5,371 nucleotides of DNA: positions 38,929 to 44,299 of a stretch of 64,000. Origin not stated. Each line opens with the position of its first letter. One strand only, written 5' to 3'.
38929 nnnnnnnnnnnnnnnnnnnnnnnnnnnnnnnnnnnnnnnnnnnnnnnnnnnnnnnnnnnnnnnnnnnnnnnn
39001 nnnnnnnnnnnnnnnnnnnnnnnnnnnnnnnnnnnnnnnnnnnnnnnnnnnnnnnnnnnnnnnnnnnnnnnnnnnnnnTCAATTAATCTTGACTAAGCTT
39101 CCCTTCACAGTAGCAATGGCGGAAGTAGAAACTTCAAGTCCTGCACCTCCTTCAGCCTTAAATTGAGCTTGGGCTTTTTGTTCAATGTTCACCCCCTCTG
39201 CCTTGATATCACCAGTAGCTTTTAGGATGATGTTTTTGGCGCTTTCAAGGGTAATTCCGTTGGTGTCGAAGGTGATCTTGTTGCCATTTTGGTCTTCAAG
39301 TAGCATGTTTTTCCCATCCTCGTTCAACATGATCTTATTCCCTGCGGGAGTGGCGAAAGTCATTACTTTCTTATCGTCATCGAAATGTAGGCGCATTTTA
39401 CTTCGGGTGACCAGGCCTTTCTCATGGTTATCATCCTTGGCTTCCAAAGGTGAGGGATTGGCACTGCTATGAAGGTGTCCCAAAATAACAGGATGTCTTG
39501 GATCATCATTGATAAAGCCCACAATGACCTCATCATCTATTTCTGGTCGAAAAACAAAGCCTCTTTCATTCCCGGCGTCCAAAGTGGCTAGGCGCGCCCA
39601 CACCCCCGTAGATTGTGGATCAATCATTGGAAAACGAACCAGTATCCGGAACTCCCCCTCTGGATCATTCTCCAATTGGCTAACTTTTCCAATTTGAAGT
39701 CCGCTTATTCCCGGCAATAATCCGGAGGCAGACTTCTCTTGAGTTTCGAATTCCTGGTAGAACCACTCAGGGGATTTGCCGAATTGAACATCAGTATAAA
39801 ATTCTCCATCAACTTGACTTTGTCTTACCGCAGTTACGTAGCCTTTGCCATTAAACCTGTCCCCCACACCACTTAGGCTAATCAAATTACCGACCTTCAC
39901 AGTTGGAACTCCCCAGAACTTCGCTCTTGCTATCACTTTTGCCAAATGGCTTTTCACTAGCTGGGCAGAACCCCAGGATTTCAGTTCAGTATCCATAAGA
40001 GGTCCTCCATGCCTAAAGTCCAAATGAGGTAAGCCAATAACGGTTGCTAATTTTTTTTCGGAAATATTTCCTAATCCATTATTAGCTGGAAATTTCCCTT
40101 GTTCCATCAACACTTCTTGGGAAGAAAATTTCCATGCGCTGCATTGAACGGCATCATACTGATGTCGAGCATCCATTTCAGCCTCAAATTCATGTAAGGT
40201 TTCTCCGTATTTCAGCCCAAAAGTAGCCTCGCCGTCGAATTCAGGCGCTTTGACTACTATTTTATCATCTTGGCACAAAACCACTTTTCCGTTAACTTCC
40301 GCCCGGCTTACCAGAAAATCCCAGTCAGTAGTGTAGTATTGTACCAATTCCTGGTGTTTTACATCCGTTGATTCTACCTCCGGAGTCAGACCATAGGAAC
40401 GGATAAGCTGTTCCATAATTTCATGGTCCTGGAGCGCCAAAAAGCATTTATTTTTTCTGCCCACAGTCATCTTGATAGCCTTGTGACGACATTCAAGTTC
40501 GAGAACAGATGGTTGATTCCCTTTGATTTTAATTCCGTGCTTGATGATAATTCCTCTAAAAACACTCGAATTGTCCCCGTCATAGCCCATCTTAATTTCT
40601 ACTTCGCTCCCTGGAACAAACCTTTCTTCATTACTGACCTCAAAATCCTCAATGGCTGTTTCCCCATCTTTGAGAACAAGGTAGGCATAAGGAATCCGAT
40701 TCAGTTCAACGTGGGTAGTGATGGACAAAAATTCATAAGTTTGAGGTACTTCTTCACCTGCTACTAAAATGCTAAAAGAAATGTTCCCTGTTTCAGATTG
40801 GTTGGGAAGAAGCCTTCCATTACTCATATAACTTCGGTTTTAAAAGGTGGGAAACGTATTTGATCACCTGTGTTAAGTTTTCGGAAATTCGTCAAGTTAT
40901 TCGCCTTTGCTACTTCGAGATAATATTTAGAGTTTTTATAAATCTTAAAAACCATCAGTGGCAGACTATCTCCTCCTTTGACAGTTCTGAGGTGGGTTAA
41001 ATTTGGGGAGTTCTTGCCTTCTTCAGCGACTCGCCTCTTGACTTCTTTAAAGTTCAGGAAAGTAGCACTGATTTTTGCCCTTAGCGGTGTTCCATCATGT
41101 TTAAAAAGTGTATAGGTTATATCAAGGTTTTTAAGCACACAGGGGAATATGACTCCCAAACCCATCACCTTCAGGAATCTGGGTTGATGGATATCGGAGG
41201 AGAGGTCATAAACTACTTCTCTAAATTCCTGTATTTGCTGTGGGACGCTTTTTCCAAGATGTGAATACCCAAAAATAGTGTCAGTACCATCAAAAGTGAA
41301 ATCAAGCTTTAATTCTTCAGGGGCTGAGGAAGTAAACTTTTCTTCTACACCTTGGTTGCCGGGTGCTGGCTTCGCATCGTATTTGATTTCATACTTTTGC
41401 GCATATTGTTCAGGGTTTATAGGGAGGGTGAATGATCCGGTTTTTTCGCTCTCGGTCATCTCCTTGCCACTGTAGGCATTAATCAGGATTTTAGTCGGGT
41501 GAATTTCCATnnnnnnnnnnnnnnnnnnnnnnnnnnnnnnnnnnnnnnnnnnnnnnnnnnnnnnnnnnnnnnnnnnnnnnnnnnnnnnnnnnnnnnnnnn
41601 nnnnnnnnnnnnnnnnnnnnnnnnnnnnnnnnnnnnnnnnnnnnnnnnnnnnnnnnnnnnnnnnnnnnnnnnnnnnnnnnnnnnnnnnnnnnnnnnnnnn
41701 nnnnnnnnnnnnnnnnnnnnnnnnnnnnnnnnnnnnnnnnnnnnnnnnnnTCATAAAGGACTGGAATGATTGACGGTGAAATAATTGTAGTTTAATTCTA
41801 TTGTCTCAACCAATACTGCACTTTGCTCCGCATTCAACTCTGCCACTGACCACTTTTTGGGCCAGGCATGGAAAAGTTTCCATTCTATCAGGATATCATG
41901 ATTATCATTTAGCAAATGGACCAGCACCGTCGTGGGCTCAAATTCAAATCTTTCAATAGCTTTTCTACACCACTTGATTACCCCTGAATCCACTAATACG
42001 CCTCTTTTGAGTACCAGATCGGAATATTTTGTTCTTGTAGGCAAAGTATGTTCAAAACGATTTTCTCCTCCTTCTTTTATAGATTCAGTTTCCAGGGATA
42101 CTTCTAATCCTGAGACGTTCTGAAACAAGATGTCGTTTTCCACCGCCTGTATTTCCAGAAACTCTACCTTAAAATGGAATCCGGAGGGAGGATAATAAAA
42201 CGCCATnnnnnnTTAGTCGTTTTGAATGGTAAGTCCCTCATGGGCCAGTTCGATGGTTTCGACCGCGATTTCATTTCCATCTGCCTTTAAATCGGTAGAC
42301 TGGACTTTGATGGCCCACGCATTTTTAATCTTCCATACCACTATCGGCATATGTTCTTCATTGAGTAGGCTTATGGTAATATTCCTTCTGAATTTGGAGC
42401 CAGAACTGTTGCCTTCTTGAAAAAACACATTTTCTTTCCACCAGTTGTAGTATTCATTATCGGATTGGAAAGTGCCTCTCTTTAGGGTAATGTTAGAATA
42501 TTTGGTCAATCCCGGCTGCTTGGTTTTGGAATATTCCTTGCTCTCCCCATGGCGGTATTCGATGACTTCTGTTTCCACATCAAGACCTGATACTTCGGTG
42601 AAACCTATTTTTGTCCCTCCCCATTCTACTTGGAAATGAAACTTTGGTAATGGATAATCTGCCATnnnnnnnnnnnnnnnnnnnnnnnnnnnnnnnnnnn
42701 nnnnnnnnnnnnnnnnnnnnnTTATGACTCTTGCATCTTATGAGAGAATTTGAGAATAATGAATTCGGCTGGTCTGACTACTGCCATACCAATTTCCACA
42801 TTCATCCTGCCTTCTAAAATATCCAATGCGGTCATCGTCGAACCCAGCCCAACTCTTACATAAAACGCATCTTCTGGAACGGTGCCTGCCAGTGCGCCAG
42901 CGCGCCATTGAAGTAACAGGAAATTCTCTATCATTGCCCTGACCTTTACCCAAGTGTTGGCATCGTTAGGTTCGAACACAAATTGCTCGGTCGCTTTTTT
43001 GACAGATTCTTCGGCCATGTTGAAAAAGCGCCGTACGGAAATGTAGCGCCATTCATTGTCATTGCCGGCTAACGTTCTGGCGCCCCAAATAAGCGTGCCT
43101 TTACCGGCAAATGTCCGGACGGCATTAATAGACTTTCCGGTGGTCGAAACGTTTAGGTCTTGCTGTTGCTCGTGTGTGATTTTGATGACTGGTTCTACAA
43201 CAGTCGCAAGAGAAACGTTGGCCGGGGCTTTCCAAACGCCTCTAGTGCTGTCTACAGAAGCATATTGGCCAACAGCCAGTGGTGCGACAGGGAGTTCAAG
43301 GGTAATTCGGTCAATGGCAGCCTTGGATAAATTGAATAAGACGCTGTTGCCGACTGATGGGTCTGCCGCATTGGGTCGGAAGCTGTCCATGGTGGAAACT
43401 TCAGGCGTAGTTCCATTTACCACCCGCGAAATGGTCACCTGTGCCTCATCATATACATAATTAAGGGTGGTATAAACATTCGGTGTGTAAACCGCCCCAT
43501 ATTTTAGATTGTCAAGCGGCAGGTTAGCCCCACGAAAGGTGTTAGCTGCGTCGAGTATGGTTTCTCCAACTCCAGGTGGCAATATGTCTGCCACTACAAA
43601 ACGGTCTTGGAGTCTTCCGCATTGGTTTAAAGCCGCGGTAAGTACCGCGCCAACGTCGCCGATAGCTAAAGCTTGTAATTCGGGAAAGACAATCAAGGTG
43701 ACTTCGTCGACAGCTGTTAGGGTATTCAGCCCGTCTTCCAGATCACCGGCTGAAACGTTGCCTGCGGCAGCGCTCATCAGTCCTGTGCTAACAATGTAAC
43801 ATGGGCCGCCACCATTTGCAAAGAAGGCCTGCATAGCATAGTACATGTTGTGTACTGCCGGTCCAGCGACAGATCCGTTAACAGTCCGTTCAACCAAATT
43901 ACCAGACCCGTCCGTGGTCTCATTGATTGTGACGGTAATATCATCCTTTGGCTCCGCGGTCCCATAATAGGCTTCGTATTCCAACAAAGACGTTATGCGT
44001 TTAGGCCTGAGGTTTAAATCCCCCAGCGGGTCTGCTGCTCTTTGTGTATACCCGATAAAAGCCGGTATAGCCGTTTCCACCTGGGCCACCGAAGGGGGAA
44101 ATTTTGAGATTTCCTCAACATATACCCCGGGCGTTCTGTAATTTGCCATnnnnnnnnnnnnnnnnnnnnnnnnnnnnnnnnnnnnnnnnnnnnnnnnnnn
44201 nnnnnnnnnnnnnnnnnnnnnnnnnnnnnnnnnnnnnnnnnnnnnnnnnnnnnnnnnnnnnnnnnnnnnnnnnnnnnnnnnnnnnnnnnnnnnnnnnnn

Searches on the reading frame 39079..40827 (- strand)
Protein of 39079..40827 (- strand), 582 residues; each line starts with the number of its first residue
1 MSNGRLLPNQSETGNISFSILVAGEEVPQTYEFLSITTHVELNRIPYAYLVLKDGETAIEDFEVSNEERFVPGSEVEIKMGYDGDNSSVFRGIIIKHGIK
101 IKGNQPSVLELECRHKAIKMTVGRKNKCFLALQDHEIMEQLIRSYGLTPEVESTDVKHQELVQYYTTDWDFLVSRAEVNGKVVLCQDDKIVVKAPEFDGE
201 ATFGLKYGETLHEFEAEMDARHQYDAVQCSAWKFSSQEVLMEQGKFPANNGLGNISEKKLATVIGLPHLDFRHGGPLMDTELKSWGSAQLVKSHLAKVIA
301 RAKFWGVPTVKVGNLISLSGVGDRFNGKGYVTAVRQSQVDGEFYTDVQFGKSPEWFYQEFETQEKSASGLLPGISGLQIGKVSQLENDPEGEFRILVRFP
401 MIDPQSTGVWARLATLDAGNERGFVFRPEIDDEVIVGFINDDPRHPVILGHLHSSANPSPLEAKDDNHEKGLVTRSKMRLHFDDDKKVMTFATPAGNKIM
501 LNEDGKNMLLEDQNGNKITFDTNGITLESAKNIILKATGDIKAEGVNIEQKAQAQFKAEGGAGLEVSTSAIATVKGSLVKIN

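Call 6: search_protein_families(library=pfam, proteins=[window:39079-40827:-], max_evalue=0.01)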
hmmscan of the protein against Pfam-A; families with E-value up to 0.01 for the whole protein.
window:39079-40827:- (582 aa): 2 families
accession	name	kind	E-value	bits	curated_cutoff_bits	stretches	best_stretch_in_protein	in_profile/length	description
PF04717.18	Phage_base_V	-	2.1e-21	76.5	23.8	1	379-453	2-75/75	Type VI secretion system/phage-baseplate injector OB domain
PF05954.17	Phage_GPD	-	0.0016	18.1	30.1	1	71-180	26-139/305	Phage tail baseplate hub (GPD)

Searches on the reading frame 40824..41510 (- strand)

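Call 6: search_protein_families(library=pfam, proteins=[window:40824-41510:-], max_evalue=0.01)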
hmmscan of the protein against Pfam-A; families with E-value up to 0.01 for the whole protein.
window:40824-41510:- (228 aa): 1 family
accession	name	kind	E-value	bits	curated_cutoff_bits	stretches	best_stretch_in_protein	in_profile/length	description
PF19266.4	CIS_tube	-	4.3e-45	153.7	27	1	6-161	3-157/158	Contractile injection system tube protein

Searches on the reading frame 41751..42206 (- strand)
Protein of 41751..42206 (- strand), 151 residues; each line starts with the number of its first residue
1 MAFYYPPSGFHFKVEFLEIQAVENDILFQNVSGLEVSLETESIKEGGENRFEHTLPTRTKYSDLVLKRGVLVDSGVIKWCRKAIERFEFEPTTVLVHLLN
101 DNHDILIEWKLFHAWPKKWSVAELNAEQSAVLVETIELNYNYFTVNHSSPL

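Call 6: search_protein_families(library=pfam, proteins=[window:41751-42206:-], max_evalue=0.01)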
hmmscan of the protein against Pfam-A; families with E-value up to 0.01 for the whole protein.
window:41751-42206:- (151 aa): 2 families
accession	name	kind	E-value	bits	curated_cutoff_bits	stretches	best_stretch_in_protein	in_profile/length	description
PF06841.18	Phage_T4_gp19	-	1.1e-40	139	28.2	1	9-144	2-134/134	T4-like virus tail tube protein gp19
PF10400.15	Vir_act_alpha_C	-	0.0031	18.6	22.4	1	49-87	43-77/78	Virulence activator alpha C-term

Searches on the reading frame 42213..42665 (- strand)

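Call 6: search_protein_families(library=pfam, proteins=[window:42213-42665:-], max_evalue=0.01)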
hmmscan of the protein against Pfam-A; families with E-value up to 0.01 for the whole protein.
window:42213-42665:- (150 aa): 1 family
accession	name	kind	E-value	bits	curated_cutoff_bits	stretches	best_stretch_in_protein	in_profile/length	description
PF06841.18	Phage_T4_gp19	-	2.2e-46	157.4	28.2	1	7-146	1-134/134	T4-like virus tail tube protein gp19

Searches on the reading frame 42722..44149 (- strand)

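Call 6: search_protein_families(library=pfam, proteins=[window:42722-44149:-], max_evalue=0.01)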
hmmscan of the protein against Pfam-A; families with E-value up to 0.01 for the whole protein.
window:42722-44149:- (475 aa): 2 families
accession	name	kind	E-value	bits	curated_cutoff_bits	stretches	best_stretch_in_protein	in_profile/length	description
PF17482.7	Phage_sheath_1C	-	1.8e-11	44.5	26.9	1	364-468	3-101/104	Phage tail sheath C-terminal domain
PF04984.19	Phage_sheath_1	-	6.2e-05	23.3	31.4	1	272-360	81-168/168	Phage tail sheath protein subtilisin-like domain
